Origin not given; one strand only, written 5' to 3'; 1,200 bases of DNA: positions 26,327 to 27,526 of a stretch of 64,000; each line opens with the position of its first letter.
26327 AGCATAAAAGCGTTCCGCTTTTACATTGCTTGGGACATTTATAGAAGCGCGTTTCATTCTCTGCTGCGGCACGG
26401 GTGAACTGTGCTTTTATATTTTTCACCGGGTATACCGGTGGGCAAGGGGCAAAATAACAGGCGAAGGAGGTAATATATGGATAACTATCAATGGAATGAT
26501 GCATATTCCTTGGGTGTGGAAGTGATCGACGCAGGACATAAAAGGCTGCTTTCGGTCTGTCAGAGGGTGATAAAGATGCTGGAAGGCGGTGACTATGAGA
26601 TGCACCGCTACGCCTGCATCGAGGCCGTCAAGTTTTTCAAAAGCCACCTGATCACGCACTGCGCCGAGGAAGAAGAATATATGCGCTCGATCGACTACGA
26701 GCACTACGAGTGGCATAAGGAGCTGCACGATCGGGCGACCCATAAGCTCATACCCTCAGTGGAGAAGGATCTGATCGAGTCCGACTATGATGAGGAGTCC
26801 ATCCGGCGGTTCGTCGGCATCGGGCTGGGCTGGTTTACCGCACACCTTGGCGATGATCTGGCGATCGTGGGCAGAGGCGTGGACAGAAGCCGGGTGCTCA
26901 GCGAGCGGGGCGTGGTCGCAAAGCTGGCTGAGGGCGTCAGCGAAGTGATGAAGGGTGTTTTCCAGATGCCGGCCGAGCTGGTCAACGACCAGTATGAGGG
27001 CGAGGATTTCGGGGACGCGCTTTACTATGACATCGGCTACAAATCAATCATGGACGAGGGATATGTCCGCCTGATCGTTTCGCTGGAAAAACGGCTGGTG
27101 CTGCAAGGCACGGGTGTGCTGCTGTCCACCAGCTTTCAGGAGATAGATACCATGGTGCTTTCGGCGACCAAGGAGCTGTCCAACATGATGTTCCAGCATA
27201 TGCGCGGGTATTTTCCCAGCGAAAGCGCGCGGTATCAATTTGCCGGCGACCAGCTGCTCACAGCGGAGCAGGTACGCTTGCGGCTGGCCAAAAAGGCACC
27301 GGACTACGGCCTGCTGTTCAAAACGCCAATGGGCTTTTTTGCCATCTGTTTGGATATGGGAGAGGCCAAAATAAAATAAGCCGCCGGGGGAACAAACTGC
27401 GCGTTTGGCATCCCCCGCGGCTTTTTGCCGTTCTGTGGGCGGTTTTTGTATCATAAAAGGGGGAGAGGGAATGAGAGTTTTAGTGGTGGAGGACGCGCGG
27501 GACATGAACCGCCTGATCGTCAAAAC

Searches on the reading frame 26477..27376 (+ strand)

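Call 54: search_protein_families(library=ncbifam, proteins=[window:26477-27376:+], max_evalue=0.001)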
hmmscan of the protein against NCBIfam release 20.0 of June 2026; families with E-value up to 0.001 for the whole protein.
window:26477-27376:+ (300 aa): 5 families
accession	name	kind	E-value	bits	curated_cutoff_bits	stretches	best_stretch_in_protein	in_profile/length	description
TIGR02481.1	hemeryth_dom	domain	1.3e-14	54.3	51.75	1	5-124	1-115/126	hemerythrin domain-containing protein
NF033749.1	bact_hemeryth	subfamily_domain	1.6e-12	47.6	84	1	5-94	3-90/129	bacteriohemerythrin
NF002007.0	PRK00808.1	equivalog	5e-08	33.2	109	1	4-92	4-88/156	bacteriohemerythrin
TIGR00058.1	Hemerythrin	subfamily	9.5e-05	23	131.85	1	2-90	3-80/115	hemerythrin family non-heme iron protein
NF002522.0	PRK01917.1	equivalog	0.00011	22.1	162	0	48-124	46-120/145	cation-binding hemerythrin HHE family protein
